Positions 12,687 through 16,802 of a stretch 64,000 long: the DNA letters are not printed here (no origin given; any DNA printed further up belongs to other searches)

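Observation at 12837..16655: STAND-type SARP regulator with a C-terminal OppA/DppA-like (SBP_bac_5) ligand-binding domain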

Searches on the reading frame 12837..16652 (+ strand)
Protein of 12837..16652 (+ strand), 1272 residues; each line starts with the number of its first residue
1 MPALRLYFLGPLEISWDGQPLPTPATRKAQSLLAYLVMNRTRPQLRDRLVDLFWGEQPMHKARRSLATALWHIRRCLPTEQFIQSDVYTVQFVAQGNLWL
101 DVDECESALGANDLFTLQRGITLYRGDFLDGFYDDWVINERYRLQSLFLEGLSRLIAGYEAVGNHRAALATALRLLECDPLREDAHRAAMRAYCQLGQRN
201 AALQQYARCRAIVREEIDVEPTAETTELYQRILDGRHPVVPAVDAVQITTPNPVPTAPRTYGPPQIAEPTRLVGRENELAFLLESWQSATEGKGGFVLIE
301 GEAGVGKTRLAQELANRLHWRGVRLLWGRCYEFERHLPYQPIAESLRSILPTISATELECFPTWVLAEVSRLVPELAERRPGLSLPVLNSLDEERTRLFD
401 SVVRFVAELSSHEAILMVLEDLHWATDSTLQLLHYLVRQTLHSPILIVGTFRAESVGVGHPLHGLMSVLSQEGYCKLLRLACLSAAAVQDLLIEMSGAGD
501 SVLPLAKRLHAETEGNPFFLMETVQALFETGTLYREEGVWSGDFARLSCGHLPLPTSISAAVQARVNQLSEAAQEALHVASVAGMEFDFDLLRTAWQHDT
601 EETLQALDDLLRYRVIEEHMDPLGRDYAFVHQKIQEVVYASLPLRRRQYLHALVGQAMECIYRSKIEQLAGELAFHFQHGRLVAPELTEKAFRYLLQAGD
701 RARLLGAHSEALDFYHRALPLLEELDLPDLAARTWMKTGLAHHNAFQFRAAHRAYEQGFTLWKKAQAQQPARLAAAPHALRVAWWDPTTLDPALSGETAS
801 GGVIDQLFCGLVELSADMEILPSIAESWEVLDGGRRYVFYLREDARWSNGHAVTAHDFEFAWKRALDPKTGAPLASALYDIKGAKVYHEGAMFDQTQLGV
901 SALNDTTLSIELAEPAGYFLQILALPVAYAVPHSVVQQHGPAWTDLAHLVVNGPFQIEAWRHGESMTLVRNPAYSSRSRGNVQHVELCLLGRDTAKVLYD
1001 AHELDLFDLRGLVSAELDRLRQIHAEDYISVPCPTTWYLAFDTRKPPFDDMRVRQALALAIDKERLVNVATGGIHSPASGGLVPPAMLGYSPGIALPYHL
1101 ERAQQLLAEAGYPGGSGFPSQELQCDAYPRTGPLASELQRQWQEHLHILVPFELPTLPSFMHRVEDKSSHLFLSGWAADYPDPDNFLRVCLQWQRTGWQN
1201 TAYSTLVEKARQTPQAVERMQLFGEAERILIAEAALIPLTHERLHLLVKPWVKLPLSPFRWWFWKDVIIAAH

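Call 5: search_protein_families(library=pfam, proteins=[window:12837-16652:+], max_evalue=0.1)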
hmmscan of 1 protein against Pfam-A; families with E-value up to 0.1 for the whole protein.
window:12837-16652:+ (1272 aa): 14 families
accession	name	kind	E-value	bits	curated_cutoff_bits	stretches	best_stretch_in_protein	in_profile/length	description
PF00496.27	SBP_bac_5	-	3e-73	247.5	32.4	1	820-1192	2-362/368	Bacterial extracellular solute-binding proteins, family 5 Middle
PF13191.12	AAA_16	-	3.3e-28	99.7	32.6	1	271-448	1-167/167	AAA ATPase domain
PF03704.23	BTAD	-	5.8e-27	95.3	22.1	1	116-233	28-146/146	Bacterial transcriptional activator domain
PF13401.12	AAA_22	-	4e-05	24.4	27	1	293-450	4-123/130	AAA domain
PF00486.34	Trans_reg_C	-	5.7e-05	23.5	26.2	1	25-89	6-69/77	Transcriptional regulatory protein, C terminal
PF20720.3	nSTAND3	-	0.0019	18.4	27.2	1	294-326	17-49/155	Novel STAND NTPase 3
PF05729.18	NACHT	-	0.0025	18.1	26.7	1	297-455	3-132/167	NACHT domain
PF13424.12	TPR_12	-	0.013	16.1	30.1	1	703-763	14-76/77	Tetratricopeptide repeat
PF10923.14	BrxC_BrxD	-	0.016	14.6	22.2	1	272-321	27-76/414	BREX system ATP-binding protein BrxC/D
PF07728.20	AAA_5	-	0.027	14.9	22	1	297-319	2-24/139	AAA domain (dynein-related subfamily)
PF25199.1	nSTAND_NTPase5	-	0.038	14.3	34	0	285-327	31-75/145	Novel STAND NTPase 5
PF01637.24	ATPase_2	-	0.059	13.6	33.2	0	273-319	2-45/225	ATPase domain predominantly from Archaea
PF13238.12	AAA_18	-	0.065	14.1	29.4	0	297-322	1-25/128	AAA domain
PF24883.2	NPHP3_N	-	0.066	13.8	24.8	0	284-353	13-79/164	Nephrocystin 3, N-terminal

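Call 6: search_protein_families(library=ncbifam, proteins=[window:12837-16652:+], max_evalue=0.1)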
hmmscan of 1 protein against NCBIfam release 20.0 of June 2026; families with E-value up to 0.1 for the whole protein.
window:12837-16652:+ (1272 aa): 21 families
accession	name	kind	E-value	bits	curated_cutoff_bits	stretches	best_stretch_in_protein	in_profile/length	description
NF007287.0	PRK09755.1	equivalog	1.7e-66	225.2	1098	1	783-1272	39-535/535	ABC transporter substrate-binding protein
NF011684.0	PRK15104.1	equivalog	2.7e-58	198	947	1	774-1252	36-521/543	oligopeptide ABC transporter substrate-binding protein OppA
TIGR03903.1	TOMM_kin_cyc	equivalog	2.6e-42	144.8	705.75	1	269-729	480-928/1267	TOMM system kinase/cyclase fusion protein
NF011689.0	PRK15109.1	equivalog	5.7e-29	101.2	560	1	818-1242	77-510/547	ABC transporter substrate-binding protein SapA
NF043070.1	DppA_dipep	equivalog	6.6e-29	100.9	1005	1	806-1252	59-516/535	dipeptide ABC transporter periplasmic-binding protein DppA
NF045467.1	Opp4A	equivalog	7.6e-27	93.7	650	1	789-1242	48-528/556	oligopeptide ABC transporter substrate-binding protein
NF011942.0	PRK15413.1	equivalog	7.8e-27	94.1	594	1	786-1244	37-485/512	glutathione ABC transporter substrate-binding protein GsiB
TIGR02294.1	nickel_nikA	equivalog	1.2e-22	80.2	393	1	807-1116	35-331/501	nickel ABC transporter substrate-binding protein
NF053617.1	SARPRegAfsRStmc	equivalog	8.1e-19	67.1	1430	1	3-315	28-341/986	SARP-family global regulator AfsR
NF045468.1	Opp5A_nikA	equivalog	1.4e-14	53.5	600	1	788-1113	29-319/488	nickel ABC transporter substrate-binding protein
TIGR04028.1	SBP_KPN_01854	hypoth_equivalog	5.8e-12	44.9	468.5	1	789-1115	12-334/509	TIGR04028 family ABC transporter substrate-binding protein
NF041231.1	BagI_FevR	exception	1.1e-08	34.8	500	1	163-256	163-255/315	AfsR/SARP family transcriptional regulator BagI/FevR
NF047575.1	opine_bind_CntA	exception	7e-08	31.5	800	1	810-1112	68-360/535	staphylopine-dependent metal ABC transporter substrate-binding lipoprotein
NF043077.1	MMSYN1_0169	equivalog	1.7e-05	23.5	650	0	1160-1188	702-730/896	oligopeptide ABC transporter substrate-binding protein OppA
TIGR02928.1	TIGR02928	subfamily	0.00052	19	181.3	1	269-319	14-65/366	orc1/cdc6 family replication initiation protein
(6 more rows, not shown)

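Call 11: find_homologous_proteins(query=window:12837-16652:+, max_evalue=1e-10)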
Query window:12837-16652:+ (1272 aa): 5751 proteins with E <= 1e-10 among 8000 candidates; the best 120 are listed.
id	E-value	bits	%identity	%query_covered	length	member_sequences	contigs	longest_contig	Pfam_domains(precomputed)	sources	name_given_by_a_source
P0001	0.0e+0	2937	100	100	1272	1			PF03704.24,PF00496.28,PF13191.13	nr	nr:AAA family ATPase [Chloroflexota bacterium]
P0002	0.0e+0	2374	81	100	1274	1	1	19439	PF03704.24,PF00496.28,PF00486.35,PF13401.13,PF13191.13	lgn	-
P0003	0.0e+0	2277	78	100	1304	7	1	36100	PF03704.24,PF00496.28,PF13401.13,PF13191.13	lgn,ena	-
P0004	0.0e+0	2113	73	100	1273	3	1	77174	PF03704.24,PF13424.13,PF00496.28,PF13401.13,PF13191.13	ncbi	ncbi:MAG: ABC transporter substrate-binding protein [Anaerolineae bacterium]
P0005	0.0e+0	1554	56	100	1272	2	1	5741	PF03704.24,PF13424.13,PF00496.28,PF13401.13,PF13191.13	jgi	jgi:oligopeptide transport system substrate-binding protein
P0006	0.0e+0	1549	56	100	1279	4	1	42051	PF03704.24,PF13424.13,PF00496.28,PF13401.13,PF13191.13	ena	-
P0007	0.0e+0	1549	57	100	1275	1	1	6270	PF03704.24,PF13424.13,PF00496.28,PF13191.13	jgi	jgi:oligopeptide transport system substrate-binding protein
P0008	0.0e+0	1545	56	100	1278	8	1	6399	PF03704.24,PF13424.13,PF00496.28,PF13191.13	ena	-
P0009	0.0e+0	1544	57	100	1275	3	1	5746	PF03704.24,PF13424.13,PF00496.28,PF13191.13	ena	-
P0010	0.0e+0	1528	55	100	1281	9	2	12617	PF03704.24,PF13424.13,PF00496.28,PF00486.35,PF13191.13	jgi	jgi:oligopeptide transport system substrate-binding protein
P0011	0.0e+0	1523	55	99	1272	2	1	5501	PF03704.24,PF13424.13,PF00496.28,PF13401.13,PF13191.13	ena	-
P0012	0.0e+0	1514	55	100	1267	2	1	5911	PF03704.24,PF13424.13,PF00496.28,PF13401.13,PF13191.13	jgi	jgi:ABC-type oligopeptide transport system substrate-binding subunit/DNA-binding SARP family transcr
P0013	0.0e+0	1514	54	100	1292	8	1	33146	PF03704.24,PF13424.13,PF00496.28,PF13191.13,PF13374.13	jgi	-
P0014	0.0e+0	1513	56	100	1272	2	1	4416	PF03704.24,PF13424.13,PF00496.28,PF13191.13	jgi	jgi:ABC-type oligopeptide transport system substrate-binding subunit/DNA-binding SARP family transcr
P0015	0.0e+0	1511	55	100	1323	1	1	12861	PF03704.24,PF13424.13,PF00496.28,PF13401.13,PF13191.13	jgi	-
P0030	0.0e+0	1473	53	100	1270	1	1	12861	PF03704.24,PF13424.13,PF00496.28,PF13191.13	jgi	-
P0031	0.0e+0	1472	54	100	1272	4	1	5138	PF03704.24,PF17874.8,PF13424.13,PF00496.28,PF13401.13,PF13191.13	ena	-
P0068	0.0e+0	1407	53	100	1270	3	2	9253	PF03704.24,PF13424.13,PF00496.28,PF00486.35,PF13191.13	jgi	jgi:ABC-type oligopeptide transport system substrate-binding subunit/DNA-binding SARP family transcr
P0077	0.0e+0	1394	50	100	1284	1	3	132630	PF03704.24,PF00496.28,PF13401.13,PF13191.13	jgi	jgi:ABC-type oligopeptide transport system substrate-binding subunit/DNA-binding SARP family transcr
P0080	0.0e+0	1384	52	100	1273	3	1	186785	PF03704.24,PF13424.13,PF00496.28,PF13191.13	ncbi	-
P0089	0.0e+0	1368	51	100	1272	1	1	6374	PF03704.24,PF13424.13,PF00496.28,PF13401.13,PF13191.13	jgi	jgi:ABC-type oligopeptide transport system substrate-binding subunit/DNA-binding SARP family transcr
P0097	0.0e+0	1363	52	100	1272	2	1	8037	PF03704.24,PF00496.28,PF13401.13,PF13191.13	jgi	jgi:ABC-type transport system substrate-binding protein/DNA-binding SARP family transcriptional acti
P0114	0.0e+0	1349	50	100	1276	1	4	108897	PF03704.24,PF13424.13,PF00496.28,PF00486.35,PF13191.13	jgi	jgi:ABC-type oligopeptide transport system substrate-binding subunit/DNA-binding SARP family transcr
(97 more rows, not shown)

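Call 16: find_encoding_contigs(protein=P0004, flank=10000, max_places=3)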
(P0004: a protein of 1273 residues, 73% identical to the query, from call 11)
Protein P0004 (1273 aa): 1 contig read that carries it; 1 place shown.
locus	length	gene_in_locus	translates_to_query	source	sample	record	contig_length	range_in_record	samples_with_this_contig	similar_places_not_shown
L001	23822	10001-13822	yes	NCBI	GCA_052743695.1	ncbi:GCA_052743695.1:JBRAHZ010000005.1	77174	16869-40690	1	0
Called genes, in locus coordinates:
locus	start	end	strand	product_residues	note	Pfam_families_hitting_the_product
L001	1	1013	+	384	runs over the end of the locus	PF00070:Pyr_redox (faint), PF00890:FAD_binding_2 (weak), PF01266:DAO, PF03486:HI0933_like (faint), PF07992:Pyr_redox_2 (faint)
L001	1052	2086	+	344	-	PF05544:Pro_racemase, PF02567:PhzC-PhzF (weak)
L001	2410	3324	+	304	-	PF00701:DHDPS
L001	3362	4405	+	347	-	PF05544:Pro_racemase, PF02567:PhzC-PhzF (weak)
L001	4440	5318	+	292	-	PF00701:DHDPS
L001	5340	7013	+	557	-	PF00920:ILVD_EDD_N, PF24877:ILV_EDD_C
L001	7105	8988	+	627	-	PF02730:AFOR_N, PF01314:AFOR_C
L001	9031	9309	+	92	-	PF02597:ThiS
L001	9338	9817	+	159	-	PF04073:tRNA_edit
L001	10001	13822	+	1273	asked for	PF03704:BTAD, PF13424:TPR_12 (faint), PF13191:AAA_16, PF13401:AAA_22, PF00496:SBP_bac_5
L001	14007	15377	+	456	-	PF22842:Pel9A-like_beta_helix, PF07602:DUF1565 (faint), PF13229:Beta_helix, PF05048:NosD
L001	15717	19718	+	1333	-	PF24517:CBM96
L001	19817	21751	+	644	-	-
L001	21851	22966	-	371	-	PF01208:URO-D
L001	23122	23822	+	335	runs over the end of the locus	PF00356:LacI, PF00532:Peripla_BP_1, PF13407:Peripla_BP_4 (weak), PF13377:Peripla_BP_3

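Call 17: find_encoding_contigs(protein=P0003, flank=10000, max_places=3)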
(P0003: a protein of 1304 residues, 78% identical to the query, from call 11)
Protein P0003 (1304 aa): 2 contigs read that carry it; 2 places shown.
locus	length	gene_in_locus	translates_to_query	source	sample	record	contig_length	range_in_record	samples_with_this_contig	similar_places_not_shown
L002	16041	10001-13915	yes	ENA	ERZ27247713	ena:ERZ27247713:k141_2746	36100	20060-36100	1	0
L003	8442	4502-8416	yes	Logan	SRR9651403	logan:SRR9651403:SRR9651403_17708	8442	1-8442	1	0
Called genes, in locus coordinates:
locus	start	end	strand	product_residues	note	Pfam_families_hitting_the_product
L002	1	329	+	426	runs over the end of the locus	PF04412:AcnX, PF28403:AcnX_2nd, PF28406:AcnX_3rd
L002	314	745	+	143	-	PF01989:AcnX_swivel_put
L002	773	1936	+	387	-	PF00070:Pyr_redox (faint), PF00890:FAD_binding_2, PF01266:DAO, PF03486:HI0933_like (faint), PF07992:Pyr_redox_2 (faint), PF13450:NAD_binding_8 (weak)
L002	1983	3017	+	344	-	PF05544:Pro_racemase, PF02567:PhzC-PhzF (weak)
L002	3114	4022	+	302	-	PF00701:DHDPS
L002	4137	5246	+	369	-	PF05544:Pro_racemase, PF02567:PhzC-PhzF (weak)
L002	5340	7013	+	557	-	PF00920:ILVD_EDD_N, PF24877:ILV_EDD_C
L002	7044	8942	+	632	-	PF02730:AFOR_N, PF01314:AFOR_C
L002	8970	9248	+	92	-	PF02597:ThiS (weak)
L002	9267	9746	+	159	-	PF04073:tRNA_edit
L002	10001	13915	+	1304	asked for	PF03704:BTAD, PF13191:AAA_16, PF13401:AAA_22 (faint), PF00496:SBP_bac_5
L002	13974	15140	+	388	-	-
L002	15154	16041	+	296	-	?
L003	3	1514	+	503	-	?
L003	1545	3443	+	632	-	PF02730:AFOR_N, PF01314:AFOR_C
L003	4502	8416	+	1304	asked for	PF03704:BTAD, PF13191:AAA_16, PF13401:AAA_22 (faint), PF00496:SBP_bac_5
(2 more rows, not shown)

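Call 18: find_encoding_contigs(protein=P0080, flank=10000, max_places=2)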
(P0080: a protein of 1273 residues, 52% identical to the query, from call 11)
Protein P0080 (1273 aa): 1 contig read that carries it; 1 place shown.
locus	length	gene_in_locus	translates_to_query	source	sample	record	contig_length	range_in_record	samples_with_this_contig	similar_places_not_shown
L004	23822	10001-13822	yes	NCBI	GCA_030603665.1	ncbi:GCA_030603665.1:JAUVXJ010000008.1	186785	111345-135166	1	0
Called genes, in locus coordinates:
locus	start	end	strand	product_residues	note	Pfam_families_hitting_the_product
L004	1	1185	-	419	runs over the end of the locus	-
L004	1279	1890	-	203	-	PF02660:G3P_acyltransf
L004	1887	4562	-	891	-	PF01326:PPDK_N, PF27448:Rph_4th, PF00391:PEP-utilizers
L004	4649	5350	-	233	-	-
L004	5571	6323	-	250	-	-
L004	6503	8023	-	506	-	PF04055:Radical_SAM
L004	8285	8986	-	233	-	-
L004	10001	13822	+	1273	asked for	PF03704:BTAD, PF13191:AAA_16, PF13424:TPR_12 (weak), PF00496:SBP_bac_5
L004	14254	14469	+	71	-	-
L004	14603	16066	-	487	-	PF07690:MFS_1, PF13347:MFS_2, PF07690:MFS_1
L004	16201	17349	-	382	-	PF26550:Tricorn_2nd, PF26549:Tricorn_N, PF07676:PD40, PF26549:Tricorn_N, PF26550:Tricorn_2nd, PF07676:PD40, PF07676:PD40, PF26549:Tricorn_N, +9 more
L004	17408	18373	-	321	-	PF02129:Peptidase_S15, PF12146:Hydrolase_4 (faint), PF00561:Abhydrolase_1, PF12697:Abhydrolase_6, PF00326:Peptidase_S9, PF05448:AXE1 (faint)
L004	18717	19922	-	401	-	PF00930:DPPIV_N (faint), PF26550:Tricorn_2nd, PF26549:Tricorn_N, PF07676:PD40, PF14583:Pectate_lyase22 (faint), PF26549:Tricorn_N, PF07676:PD40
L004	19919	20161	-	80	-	-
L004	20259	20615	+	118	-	-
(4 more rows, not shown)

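Call 19: find_encoding_contigs(protein=P0077, flank=10000, max_places=2)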
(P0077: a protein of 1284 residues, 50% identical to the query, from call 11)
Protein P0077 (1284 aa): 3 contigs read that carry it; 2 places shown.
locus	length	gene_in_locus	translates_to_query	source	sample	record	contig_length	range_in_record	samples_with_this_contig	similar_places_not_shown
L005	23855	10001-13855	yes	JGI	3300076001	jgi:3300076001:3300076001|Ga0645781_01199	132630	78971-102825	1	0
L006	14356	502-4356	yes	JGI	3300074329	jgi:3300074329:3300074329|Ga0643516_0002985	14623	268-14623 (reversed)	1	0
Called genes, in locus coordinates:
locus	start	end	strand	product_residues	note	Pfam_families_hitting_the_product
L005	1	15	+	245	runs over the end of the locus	-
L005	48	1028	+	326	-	PF00583:Acetyltransf_1, PF13508:Acetyltransf_7 (weak)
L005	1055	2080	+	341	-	PF13302:Acetyltransf_3 (faint), PF00583:Acetyltransf_1, PF13508:Acetyltransf_7, PF08445:FR47 (faint), PF00583:Acetyltransf_1, PF13508:Acetyltransf_7 (weak), PF13673:Acetyltransf_10 (weak)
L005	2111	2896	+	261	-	PF13489:Methyltransf_23 (weak), PF01209:Ubie_methyltran (weak), PF13847:Methyltransf_31, PF08241:Methyltransf_11, PF08242:Methyltransf_12, PF13649:Methyltransf_25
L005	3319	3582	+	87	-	PF00133:tRNA-synt_1, PF09334:tRNA-synt_1g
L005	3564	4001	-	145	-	-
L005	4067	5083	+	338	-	PF09334:tRNA-synt_1g, PF19303:Anticodon_3, PF08264:Anticodon_1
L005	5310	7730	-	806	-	PF01381:HTH_3, PF13560:HTH_31, PF00931:NB-ARC (weak), PF13191:AAA_16 (weak), PF13374:TPR_10 (faint), PF13401:AAA_22, PF25872:HTH_77, PF13424:TPR_12, +2 more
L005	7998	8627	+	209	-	-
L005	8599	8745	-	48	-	-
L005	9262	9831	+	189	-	PF19303:Anticodon_3, PF08264:Anticodon_1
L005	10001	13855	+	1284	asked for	PF03704:BTAD, PF13191:AAA_16, PF13401:AAA_22 (weak), PF00496:SBP_bac_5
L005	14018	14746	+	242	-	PF01841:Transglut_core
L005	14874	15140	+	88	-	-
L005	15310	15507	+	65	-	-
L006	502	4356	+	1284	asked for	PF03704:BTAD, PF13191:AAA_16, PF13401:AAA_22 (weak), PF00496:SBP_bac_5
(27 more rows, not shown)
